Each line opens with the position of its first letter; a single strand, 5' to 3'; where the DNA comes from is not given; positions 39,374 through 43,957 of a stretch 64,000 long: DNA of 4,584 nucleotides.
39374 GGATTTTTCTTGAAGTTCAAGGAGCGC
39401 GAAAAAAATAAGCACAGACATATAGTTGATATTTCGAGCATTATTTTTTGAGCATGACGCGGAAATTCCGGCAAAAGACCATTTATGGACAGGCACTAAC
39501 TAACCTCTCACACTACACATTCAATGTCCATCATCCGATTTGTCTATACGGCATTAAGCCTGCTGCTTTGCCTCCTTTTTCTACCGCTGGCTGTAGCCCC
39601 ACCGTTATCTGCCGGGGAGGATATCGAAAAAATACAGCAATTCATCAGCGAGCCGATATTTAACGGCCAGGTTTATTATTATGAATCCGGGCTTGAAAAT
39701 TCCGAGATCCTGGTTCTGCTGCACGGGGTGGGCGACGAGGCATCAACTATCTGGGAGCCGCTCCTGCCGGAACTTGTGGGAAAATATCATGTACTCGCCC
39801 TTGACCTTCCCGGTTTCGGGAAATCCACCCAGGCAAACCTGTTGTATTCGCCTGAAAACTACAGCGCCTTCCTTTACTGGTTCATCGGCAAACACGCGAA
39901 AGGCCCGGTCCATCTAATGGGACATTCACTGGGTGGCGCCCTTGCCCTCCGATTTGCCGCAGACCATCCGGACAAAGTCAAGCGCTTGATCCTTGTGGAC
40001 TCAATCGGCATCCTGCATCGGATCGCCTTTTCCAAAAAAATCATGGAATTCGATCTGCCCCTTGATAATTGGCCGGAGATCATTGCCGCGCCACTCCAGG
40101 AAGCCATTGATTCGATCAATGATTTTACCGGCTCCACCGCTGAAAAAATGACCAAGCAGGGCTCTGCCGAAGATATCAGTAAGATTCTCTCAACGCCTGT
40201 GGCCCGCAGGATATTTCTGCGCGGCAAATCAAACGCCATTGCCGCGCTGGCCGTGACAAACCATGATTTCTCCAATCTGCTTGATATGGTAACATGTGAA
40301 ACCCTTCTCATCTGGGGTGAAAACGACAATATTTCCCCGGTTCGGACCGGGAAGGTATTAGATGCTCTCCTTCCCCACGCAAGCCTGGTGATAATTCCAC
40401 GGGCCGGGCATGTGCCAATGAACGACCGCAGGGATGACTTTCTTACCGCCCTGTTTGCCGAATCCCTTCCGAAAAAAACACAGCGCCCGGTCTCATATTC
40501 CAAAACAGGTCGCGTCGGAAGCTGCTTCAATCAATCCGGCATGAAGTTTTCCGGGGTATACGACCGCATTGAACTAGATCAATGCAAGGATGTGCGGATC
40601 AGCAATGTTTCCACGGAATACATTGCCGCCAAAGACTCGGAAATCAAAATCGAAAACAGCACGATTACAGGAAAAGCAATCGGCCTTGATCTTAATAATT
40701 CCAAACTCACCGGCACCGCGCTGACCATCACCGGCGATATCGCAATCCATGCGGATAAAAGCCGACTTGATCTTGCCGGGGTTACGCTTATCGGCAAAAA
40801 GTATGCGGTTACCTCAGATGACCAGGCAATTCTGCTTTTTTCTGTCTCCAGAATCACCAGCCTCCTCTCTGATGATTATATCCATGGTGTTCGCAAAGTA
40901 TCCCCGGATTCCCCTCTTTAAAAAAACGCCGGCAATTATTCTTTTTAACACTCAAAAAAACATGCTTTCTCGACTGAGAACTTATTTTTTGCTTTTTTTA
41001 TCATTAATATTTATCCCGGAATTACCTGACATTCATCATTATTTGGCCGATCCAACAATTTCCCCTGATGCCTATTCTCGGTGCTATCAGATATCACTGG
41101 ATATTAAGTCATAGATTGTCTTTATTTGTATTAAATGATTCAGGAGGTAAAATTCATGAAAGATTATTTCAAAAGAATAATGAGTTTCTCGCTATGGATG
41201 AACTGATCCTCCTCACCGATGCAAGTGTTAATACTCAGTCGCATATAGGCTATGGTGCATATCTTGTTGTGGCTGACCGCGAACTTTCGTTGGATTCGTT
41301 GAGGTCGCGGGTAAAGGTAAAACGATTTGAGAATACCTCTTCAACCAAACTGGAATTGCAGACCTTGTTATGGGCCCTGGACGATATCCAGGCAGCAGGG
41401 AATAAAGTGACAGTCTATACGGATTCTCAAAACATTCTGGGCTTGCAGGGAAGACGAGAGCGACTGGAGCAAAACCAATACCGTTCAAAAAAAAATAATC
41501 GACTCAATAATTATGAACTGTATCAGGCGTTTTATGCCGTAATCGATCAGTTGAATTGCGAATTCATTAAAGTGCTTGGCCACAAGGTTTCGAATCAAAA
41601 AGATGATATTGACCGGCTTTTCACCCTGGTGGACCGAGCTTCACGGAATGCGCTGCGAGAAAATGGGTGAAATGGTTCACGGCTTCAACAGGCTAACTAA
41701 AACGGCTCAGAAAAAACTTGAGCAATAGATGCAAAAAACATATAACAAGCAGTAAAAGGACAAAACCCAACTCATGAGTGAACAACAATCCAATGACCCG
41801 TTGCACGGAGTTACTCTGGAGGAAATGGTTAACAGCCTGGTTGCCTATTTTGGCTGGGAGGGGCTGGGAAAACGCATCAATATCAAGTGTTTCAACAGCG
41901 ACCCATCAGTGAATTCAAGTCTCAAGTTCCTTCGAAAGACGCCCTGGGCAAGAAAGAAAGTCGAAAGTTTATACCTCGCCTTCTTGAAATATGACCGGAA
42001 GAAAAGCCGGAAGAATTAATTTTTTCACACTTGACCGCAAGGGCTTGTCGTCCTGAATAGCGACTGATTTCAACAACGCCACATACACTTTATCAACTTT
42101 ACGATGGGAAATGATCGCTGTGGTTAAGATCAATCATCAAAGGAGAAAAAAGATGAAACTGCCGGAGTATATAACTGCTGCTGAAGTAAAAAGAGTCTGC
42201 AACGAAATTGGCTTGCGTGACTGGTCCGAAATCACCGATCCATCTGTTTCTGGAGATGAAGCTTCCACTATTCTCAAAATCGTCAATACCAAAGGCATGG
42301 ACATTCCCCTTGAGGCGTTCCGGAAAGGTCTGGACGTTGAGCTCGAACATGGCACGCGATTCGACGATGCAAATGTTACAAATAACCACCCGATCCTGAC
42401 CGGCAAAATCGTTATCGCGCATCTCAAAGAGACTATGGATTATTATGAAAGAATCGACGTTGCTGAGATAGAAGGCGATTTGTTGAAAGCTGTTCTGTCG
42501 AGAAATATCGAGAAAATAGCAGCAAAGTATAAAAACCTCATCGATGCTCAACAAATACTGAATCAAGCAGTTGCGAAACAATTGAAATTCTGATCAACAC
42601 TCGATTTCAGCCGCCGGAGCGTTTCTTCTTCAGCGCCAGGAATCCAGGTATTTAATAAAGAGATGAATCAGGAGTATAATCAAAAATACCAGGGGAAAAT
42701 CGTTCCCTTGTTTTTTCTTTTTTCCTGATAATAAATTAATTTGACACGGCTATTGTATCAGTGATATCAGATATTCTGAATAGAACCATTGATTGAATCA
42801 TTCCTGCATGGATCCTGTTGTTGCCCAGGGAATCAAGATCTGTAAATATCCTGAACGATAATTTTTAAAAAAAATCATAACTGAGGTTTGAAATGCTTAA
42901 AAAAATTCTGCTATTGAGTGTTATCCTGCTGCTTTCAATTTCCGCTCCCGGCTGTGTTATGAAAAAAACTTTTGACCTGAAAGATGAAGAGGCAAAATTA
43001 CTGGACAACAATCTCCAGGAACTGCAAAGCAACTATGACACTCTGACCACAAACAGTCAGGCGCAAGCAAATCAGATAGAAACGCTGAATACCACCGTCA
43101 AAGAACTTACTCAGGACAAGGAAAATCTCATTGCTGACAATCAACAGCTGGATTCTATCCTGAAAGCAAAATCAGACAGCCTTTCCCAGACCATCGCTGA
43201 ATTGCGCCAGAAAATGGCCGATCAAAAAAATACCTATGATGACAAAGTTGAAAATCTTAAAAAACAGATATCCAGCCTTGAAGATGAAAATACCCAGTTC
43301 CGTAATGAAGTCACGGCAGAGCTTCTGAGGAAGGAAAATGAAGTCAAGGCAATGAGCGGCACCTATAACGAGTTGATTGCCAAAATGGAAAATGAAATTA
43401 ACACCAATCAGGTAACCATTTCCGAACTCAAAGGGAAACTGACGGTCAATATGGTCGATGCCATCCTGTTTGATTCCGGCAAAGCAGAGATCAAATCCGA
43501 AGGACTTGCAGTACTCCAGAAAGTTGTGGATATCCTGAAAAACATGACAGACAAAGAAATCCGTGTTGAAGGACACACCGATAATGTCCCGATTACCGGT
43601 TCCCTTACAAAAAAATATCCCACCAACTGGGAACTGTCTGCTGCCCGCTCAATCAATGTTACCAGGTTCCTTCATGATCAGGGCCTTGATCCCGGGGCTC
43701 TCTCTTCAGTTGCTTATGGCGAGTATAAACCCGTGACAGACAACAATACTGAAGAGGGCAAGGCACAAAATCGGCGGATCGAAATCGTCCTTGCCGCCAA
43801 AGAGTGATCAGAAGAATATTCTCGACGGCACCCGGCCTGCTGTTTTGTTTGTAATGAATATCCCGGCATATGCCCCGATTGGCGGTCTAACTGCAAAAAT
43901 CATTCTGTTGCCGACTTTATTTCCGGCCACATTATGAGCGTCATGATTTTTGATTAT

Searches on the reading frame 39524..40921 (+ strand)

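Call 74: search_protein_families(library=ncbifam, proteins=[window:39524-40921:+], max_evalue=1e-10)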
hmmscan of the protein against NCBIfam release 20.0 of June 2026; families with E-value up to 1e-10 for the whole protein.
window:39524-40921:+ (465 aa): 16 families
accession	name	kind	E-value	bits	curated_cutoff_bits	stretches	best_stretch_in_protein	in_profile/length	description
NF011457.0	PRK14875.1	equivalog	1.3e-28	100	307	1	46-310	118-365/372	acetoin dehydrogenase dihydrolipoyllysine-residue acetyltransferase subunit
NF050089.1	i_nPHAscl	equivalog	3.5e-28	98.5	300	1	47-163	5-120/288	intracellular short-chain-length polyhydroxyalkanoate depolymerase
NF051488.1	bifunc_PcaDC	exception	2.8e-27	95.8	390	1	55-314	7-250/375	bifunctional 3-oxoadipate enol-lactonase/4-carboxymuconolactone decarboxylase PcaDC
TIGR01738.1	bioH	equivalog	1.3e-25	90.4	206.95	1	62-309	6-240/245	pimeloyl-ACP methyl ester esterase BioH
NF045632.1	hydroxlase_HsaD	equivalog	8.1e-25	87.3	400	1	47-306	21-280/290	4,5:9,10-diseco-3-hydroxy-5,9,17-trioxoandrosta-1(10),2-diene-4-oate hydrolase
TIGR02427.1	protocat_pcaD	equivalog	1e-21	77.5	255.85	1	50-310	2-246/251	3-oxoadipate enol-lactonase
NF051487.1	bifunc_PcaCD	exception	1.1e-20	74.2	430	1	35-310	147-407/413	bifunctional 4-carboxymuconolactone decarboxylase/3-oxoadipate enol-lactonase PcaCD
NF058580.1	lipase_V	equivalog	5.4e-19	68.8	300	1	52-170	17-127/230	EstV family lipase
TIGR03695.1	menH_SHCHC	equivalog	1.1e-17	64.4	208.55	1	60-160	2-104/252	2-succinyl-6-hydroxy-2,4-cyclohexadiene-1-carboxylate synthase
TIGR03343.1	biphenyl_bphD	equivalog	1.1e-16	60.9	462.15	1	47-306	19-272/282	2-hydroxy-6-oxo-6-phenylhexa-2,4-dienoate hydrolase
NF002938.0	PRK03592.1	equivalog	4.3e-16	59.1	241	1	44-161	16-130/298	haloalkane dehalogenase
TIGR03611.1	RutD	equivalog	4.9e-15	55.6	238.5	0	57-159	10-112/258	pyrimidine utilization protein D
TIGR03056.1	bchO_mg_che_rel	equivalog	5.1e-15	55.2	172.55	1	55-309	23-271/278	alpha/beta fold hydrolase BchO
TIGR01250.1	pro_imino_pep_2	subfamily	7.6e-15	55.2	167.65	1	47-310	11-283/288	proline iminopeptidase-family hydrolase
NF052614.1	AB_fold_OlsI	equivalog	1.6e-14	54.1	385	0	125-162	87-124/272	ornithine lipid biosynthesis O-acyltransferase OlsI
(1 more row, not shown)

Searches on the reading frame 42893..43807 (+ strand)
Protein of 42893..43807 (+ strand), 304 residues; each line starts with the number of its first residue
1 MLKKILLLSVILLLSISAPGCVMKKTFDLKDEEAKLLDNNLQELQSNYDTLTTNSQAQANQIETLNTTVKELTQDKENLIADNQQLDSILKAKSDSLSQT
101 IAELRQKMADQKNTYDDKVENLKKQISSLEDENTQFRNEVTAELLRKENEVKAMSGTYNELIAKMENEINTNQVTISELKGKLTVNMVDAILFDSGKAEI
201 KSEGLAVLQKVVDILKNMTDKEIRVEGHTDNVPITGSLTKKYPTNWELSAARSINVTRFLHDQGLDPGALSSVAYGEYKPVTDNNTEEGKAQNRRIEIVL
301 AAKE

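Call 74: search_protein_families(library=ncbifam, proteins=[window:42893-43807:+], max_evalue=1e-10)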
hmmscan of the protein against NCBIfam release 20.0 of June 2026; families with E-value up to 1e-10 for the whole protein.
window:42893-43807:+ (304 aa): 28 families (the best 25 are shown)
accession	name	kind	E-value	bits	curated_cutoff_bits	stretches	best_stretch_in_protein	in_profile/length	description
NF006541.1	PRK09038.1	equivalog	1.6e-44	152.4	283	1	88-302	39-250/253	flagellar motor protein MotD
NF005831.1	PRK07734.1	equivalog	5.1e-33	114.9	301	1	120-300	72-248/250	flagellar motor protein MotB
NF006508.0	PRK08944.1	subfamily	3.2e-31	108.7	259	1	95-301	90-288/304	MotB family protein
NF053611.1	YiaD_Gzip_OmpA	equivalog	5.2e-31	107.9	175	1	160-300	73-206/206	YiaD family glycine zipper/OmpA-like lipoprotein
NF006542.0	PRK09039.1-1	equivalog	1.7e-30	106.5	388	1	190-301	508-625/627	peptidoglycan -binding protein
TIGR03350.1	type_VI_ompA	equivalog_domain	2.5e-30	105.2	139.8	1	161-299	2-136/137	type VI secretion system protein TssL, long form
NF005382.1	PRK06925.1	equivalog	1.7e-29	103.7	264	1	117-301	46-224/225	flagellar motor protein MotS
NF005195.1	PRK06667.1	equivalog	1.7e-29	103.3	300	1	149-301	82-236/241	flagellar motor protein MotB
NF006543.0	PRK09039.1-2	equivalog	2.2e-26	93.5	305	1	35-301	92-348/350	peptidoglycan -binding protein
NF005444.0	PRK07033.1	equivalog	2.9e-25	89.1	520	1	159-302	284-423/438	DotU family type VI secretion system protein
NF006544.0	PRK09039.1-3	equivalog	4.4e-24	85.7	362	1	190-302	225-342/343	peptidoglycan -binding protein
NF006547.1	PRK09040.1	equivalog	1.6e-22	80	194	1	164-301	66-201/213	hypothetical protein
NF005999.0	PRK08126.1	subfamily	1.6e-21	76.7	571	1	158-301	292-431/432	hypothetical protein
NF005236.0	PRK06742.1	equivalog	1.7e-21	76.8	312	1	151-299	78-222/225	flagellar motor protein MotS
NF006545.0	PRK09039.1-4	equivalog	3.5e-21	76.2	372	1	74-301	119-340/342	peptidoglycan -binding protein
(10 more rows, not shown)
